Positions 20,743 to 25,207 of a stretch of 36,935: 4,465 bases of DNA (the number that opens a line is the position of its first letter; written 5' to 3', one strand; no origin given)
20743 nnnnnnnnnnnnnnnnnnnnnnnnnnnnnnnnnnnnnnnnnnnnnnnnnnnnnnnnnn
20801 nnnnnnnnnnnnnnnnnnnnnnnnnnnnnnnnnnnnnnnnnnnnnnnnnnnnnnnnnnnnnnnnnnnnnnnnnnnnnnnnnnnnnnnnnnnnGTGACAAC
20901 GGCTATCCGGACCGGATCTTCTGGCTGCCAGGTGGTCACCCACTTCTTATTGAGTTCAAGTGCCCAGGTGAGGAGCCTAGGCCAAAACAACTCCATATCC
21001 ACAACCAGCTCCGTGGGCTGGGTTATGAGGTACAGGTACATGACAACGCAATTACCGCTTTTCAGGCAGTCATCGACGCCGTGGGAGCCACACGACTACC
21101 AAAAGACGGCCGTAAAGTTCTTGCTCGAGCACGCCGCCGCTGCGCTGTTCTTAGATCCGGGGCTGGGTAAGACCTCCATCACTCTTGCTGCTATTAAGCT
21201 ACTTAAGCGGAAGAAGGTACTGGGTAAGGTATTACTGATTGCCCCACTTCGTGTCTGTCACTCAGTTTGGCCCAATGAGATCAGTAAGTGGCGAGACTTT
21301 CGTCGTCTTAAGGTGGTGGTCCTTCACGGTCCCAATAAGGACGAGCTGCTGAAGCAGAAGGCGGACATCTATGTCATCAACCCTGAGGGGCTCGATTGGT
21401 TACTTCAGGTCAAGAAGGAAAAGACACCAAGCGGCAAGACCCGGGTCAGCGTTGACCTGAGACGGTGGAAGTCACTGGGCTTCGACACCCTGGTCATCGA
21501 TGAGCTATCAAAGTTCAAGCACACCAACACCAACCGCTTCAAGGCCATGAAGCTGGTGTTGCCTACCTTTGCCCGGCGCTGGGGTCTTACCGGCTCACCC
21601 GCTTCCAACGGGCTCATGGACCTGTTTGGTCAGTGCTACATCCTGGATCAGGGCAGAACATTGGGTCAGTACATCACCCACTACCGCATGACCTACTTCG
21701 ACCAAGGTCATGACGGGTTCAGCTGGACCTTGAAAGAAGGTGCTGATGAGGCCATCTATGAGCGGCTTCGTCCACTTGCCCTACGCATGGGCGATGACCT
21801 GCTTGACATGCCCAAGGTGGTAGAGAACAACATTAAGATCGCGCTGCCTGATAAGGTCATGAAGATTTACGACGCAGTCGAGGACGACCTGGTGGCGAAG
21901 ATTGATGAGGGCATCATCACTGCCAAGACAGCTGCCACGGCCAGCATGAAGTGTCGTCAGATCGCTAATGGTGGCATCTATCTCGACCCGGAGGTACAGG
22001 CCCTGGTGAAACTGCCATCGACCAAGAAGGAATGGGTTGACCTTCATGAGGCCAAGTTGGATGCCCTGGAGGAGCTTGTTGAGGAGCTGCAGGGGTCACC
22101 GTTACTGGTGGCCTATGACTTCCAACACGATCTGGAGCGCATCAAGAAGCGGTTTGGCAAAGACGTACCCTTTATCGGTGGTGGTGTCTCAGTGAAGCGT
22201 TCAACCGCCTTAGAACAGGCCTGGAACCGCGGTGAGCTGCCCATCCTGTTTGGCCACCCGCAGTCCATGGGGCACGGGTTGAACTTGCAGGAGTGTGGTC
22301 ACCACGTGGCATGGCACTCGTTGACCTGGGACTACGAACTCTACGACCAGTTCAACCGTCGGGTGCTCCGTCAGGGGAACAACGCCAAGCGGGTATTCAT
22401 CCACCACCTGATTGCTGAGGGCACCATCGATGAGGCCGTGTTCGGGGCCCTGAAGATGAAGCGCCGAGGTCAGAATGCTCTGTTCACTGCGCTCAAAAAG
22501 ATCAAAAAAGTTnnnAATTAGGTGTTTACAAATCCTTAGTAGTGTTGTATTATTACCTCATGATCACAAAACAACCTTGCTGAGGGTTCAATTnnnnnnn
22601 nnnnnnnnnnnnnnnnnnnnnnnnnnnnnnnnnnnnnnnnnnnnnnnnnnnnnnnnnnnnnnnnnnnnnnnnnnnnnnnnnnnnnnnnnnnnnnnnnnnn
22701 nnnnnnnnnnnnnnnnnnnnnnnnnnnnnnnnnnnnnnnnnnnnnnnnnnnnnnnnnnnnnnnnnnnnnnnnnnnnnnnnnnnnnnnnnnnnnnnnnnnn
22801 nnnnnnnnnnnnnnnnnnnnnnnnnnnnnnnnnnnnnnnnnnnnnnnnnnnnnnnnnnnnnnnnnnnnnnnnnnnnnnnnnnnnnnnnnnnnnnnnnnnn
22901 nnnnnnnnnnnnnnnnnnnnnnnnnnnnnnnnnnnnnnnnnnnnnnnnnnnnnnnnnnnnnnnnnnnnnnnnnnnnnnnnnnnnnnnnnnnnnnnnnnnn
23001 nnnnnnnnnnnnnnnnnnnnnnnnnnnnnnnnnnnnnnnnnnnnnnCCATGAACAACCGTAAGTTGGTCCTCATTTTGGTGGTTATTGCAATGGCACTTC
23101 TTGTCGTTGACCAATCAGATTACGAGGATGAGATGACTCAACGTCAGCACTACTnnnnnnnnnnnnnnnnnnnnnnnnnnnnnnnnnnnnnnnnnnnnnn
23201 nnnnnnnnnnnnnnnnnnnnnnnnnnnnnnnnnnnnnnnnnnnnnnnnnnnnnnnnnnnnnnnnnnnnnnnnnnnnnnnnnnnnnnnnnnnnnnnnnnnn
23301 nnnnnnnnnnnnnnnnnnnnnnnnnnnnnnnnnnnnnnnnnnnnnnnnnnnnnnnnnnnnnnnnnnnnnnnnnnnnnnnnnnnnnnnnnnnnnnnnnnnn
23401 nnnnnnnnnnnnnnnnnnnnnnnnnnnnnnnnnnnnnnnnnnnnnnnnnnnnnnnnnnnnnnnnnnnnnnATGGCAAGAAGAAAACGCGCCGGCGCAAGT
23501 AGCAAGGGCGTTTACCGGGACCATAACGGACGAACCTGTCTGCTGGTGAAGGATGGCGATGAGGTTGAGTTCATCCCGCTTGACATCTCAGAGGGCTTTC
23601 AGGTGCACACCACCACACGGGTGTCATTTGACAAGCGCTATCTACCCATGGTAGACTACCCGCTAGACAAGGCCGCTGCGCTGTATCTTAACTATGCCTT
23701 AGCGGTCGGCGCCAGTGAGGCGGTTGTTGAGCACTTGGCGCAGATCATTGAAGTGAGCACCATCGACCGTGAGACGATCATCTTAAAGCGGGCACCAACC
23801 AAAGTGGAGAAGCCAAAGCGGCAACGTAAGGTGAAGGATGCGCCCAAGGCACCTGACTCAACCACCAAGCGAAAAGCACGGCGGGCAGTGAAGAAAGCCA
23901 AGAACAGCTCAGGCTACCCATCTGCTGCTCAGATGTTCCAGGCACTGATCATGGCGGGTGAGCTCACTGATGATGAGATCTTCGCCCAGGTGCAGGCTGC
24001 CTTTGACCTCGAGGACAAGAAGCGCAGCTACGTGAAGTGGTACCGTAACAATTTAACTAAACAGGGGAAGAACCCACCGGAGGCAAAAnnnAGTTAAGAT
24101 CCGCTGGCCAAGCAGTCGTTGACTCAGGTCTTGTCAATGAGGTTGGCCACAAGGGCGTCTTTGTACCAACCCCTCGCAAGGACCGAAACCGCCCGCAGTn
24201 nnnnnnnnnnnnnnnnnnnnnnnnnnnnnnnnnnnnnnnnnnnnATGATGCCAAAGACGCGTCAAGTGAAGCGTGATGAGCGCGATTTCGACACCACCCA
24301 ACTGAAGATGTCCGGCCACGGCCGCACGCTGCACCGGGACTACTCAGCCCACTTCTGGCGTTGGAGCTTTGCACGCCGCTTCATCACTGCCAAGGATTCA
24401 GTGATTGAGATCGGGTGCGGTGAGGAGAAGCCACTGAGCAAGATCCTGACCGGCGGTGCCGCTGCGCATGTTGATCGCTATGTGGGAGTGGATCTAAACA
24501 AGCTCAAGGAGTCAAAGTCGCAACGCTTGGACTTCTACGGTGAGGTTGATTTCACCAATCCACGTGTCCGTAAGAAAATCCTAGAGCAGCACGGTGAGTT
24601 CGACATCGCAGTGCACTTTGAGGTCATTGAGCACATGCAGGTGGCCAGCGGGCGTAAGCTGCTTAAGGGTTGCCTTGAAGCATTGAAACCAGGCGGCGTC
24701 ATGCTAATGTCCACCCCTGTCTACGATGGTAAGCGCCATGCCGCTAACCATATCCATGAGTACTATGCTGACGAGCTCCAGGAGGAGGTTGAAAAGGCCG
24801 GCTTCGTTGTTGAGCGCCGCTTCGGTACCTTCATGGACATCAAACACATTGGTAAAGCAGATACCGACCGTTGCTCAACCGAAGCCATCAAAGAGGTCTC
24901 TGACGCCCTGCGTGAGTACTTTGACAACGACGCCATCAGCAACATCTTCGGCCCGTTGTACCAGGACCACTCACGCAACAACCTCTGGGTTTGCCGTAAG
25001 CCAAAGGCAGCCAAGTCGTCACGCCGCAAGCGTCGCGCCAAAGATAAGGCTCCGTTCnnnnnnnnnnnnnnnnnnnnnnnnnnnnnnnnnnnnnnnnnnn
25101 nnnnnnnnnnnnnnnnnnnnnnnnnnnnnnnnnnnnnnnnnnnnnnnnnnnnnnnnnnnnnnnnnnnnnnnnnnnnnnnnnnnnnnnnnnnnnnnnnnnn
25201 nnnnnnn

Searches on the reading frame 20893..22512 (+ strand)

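Call 8: search_protein_families(library=phrogs, proteins=[window:20893-22512:+], max_evalue=0.00001)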
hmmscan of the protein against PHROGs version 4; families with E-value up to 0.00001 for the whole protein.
window:20893-22512:+ (540 aa): 7 families
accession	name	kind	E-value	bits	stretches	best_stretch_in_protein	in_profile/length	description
phrog_62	-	DNA, RNA and nucleotide metabolism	3.4e-145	486.7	1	58-538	689-1140/1881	DNA helicase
phrog_11354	-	unknown function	1.6e-31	109.4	1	436-535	11-109/116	-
phrog_16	-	DNA, RNA and nucleotide metabolism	4.5e-20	72.5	1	61-509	268-601/986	DNA helicase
phrog_29996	-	unknown function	2.8e-12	46.4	1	87-524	749-1157/1189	-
phrog_11801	-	other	6e-11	41.2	0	439-524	1402-1486/2269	DNA methyltransferase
phrog_1685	-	unknown function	4.7e-10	38.3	1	434-529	1453-1547/2278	-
phrog_10089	-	moron, auxiliary metabolic gene and host takeover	4.4e-06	24.6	1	425-525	2862-2966/4647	DarB-like antirestriction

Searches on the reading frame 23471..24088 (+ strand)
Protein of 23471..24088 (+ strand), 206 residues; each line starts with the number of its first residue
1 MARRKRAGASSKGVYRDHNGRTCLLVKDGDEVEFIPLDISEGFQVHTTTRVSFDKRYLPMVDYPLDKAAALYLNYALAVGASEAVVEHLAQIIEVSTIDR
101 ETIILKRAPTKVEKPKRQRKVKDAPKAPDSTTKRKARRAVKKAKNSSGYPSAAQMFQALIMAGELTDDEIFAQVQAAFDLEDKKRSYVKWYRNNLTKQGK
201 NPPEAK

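Call 8: search_protein_families(library=phrogs, proteins=[window:23471-24088:+], max_evalue=0.00001)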
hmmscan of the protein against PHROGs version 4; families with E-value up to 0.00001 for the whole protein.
window:23471-24088:+ (206 aa): 0 families

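Call 29: search_protein_families(library=pfam, proteins=[window:23471-24088:+], max_evalue=0.1)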
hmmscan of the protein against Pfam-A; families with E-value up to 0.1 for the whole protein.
window:23471-24088:+ (206 aa): 1 family
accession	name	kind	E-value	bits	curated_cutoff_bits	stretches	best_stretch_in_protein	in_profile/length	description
PF15165.12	REC114-like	-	0.086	13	27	0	79-165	110-195/236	Meiotic recombination protein REC114-like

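Call 81: search_solved_structures(query=window:23471-24088:+, max_evalue=5)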
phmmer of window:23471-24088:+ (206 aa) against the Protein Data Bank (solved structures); distinct sequences matched with E-value up to 5: 108 (the best 60 are shown).
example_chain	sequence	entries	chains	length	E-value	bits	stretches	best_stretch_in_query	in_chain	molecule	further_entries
7ppo_B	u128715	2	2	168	0.018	18.1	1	125-178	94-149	Calmodulin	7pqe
7yv9_B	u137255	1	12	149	0.035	17.2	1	125-178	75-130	Calmodulin-1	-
6dah_A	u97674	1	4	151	0.038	17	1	125-178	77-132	Calmodulin-1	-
5tp6_A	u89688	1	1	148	0.052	16.6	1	125-179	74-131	Calmodulin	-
8zlx_B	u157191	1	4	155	0.054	16.5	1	125-178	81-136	Calmodulin (CaM)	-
7nqc_A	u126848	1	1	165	0.058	16.4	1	125-190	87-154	Calmodulin-1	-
6o20_F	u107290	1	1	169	0.06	16.4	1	125-178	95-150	Calmodulin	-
9jqi_A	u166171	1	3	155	0.061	16.4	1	125-190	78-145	Calmodulin-1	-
4djc_A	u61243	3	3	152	0.067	16.2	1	125-178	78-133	Calmodulin | Calmodulin-1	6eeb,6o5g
3wfn_B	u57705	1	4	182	0.068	16.2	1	125-192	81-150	Calmodulin, Sodium channel protein type 8 subunit alpha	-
9el6_C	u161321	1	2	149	0.069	16.2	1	125-178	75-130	Calmodulin-1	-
8k9z_B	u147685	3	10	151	0.069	16.2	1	125-180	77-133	Calmodulin-2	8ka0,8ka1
5oeo_A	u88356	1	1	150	0.07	16.2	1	125-178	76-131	Calmodulin-1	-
4e50_A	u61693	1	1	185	0.075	16.1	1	125-191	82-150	Calmodulin, Linker, IQ motif of Neurogranin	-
7wr3_C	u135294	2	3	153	0.079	16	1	125-178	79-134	Calmodulin-1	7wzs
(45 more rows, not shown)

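Call 83: search_protein_families(library=padloc, proteins=[window:23471-24088:+], max_evalue=0.01)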
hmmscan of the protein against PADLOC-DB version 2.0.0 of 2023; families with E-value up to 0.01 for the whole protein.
window:23471-24088:+ (206 aa): 0 families

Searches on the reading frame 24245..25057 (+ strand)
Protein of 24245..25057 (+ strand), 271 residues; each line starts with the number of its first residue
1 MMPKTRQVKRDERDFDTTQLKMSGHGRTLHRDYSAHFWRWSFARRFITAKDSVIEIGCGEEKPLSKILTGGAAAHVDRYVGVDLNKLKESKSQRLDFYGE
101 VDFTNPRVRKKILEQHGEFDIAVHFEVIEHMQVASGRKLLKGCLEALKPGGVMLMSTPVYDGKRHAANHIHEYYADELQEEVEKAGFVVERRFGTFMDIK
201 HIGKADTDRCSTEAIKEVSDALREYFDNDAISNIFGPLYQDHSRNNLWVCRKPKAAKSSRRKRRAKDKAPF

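Call 8: search_protein_families(library=phrogs, proteins=[window:24245-25057:+], max_evalue=0.00001)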
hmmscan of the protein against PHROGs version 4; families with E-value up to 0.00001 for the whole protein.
window:24245-25057:+ (271 aa): 1 family
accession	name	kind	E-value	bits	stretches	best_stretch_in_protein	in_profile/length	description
phrog_4752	-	other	9.9e-09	35.8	1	40-178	42-181/241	tRNA methyltransferase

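Call 29: search_protein_families(library=pfam, proteins=[window:24245-25057:+], max_evalue=0.1)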
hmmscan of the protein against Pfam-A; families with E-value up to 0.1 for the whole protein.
window:24245-25057:+ (271 aa): 9 families
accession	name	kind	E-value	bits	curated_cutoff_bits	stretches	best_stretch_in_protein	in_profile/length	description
PF13489.12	Methyltransf_23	-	7.7e-14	52.2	27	1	47-190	20-162/164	Methyltransferase domain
PF08242.18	Methyltransf_12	-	1.8e-09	38.7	30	1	55-152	2-97/98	Methyltransferase domain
PF13847.12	Methyltransf_31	-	1.1e-06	28.9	27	1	49-170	3-114/145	Methyltransferase domain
PF08241.18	Methyltransf_11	-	2.1e-06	28.7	21.2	1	55-154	2-94/95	Methyltransferase domain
PF13649.12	Methyltransf_25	-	9.5e-06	26.7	27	1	53-151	1-97/97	Methyltransferase domain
PF01728.25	FtsJ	-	0.014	15.8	24.1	1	51-124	23-97/181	FtsJ-like methyltransferase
PF02353.26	CMAS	-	0.024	14.4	27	1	53-167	66-176/273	Mycolic acid cyclopropane synthetase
PF08751.17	TrwC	-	0.08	13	25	0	164-222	183-241/286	TrwC relaxase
PF20922.3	Anamorsin_N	-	0.094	12.9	27.1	0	87-188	20-117/163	Anamorsin, N-terminal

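Call 39: search_solved_structures(query=window:24245-25057:+, max_evalue=0.01)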
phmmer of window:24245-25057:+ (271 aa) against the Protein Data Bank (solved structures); distinct sequences matched with E-value up to 0.01: 4.
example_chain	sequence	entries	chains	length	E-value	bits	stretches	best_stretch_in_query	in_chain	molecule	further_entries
4kdc_A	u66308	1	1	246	3.1e-05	27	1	52-164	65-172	3-demethylubiquinone-9 3-methyltransferase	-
4kdr_A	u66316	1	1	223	6.4e-05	26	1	52-162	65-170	3-demethylubiquinone-9 3-methyltransferase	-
5dpm_A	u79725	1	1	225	6.5e-05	26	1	52-162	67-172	Ubiquinone biosynthesis O-methyltransferase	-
9un4_A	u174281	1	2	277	0.00056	22.9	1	51-164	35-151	Juvenile hormone acid O-methyltransferase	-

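Call 78: search_protein_families(library=ncbifam, proteins=[window:24245-25057:+], max_evalue=0.01)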
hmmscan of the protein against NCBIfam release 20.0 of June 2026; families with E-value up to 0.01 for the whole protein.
window:24245-25057:+ (271 aa): 4 families
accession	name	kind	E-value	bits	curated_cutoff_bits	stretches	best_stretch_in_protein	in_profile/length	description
TIGR01983.1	UbiG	equivalog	7.4e-09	35.2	102.95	1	50-157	50-153/228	bifunctional 2-polyprenyl-6-hydroxyphenol methylase/3-demethylubiquinol 3-O-methyltransferase UbiG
NF043040.1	corrin_prot_MT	hypoth_equivalog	3.5e-05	23.3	180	1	43-156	35-148/216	corrinoid protein-associated methyltransferase CpaM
TIGR04074.1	bacter_Hen1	equivalog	5.3e-05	21.9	340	1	51-161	284-397/462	3' terminal RNA ribose 2'-O-methyltransferase Hen1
NF041492.1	MobF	equivalog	0.004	16.8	100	1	165-235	198-258/299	MobF family relaxase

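Call 83: search_protein_families(library=padloc, proteins=[window:24245-25057:+], max_evalue=0.01)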
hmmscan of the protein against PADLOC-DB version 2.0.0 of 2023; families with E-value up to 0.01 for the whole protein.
window:24245-25057:+ (271 aa): 1 family
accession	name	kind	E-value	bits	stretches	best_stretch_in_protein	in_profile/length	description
PDLC04134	mad2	-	7.9e-09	32.8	1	49-256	291-449/492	mads_2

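Call 90: search_dna_similar(query=window:24245-25057:+, collection=phages, mode=protein, max_rows=40, max_evalue=1e-8)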
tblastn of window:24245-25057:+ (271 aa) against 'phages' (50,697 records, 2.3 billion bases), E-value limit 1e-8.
Records with a match: 5; places in all: 5; records where one place covers at least 80% of the query: 5.
Best place of each record, by identity: 60-80% 4; <60% 1.
By first word of the organism name: Caudoviricetes 2; Stenotrophomonas 2; Pseudoxanthomonas 1.
By host as written in the record: - 2; Stenotrophomonas maltophilia D1585 2; Pseudoxanthomonas kaohsiungensis 1.
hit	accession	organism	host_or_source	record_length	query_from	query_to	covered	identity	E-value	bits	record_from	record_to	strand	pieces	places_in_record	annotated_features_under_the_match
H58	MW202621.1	Caudoviricetes sp.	Manatee Spring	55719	6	250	90%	69.8%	1e-110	356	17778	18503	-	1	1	capping protein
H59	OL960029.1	Pseudoxanthomonas phage PW916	Pseudoxanthomonas kaohsiungensis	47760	2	250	92%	67.0%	7e-116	370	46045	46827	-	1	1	methyltransferase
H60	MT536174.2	Stenotrophomonas phage vB_SmaS-AXL_3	Stenotrophomonas maltophilia D1585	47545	2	250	92%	67.0%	1e-114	367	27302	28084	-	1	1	methyltransferase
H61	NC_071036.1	Stenotrophomonas phage vB_SmaS-AXL_3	Stenotrophomonas maltophilia D1585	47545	2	250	92%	67.0%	1e-114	367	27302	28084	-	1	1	methyltransferase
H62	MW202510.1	Caudoviricetes sp.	Manatee Spring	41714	29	248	81%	28.6%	2e-22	102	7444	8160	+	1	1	methyltransferase domain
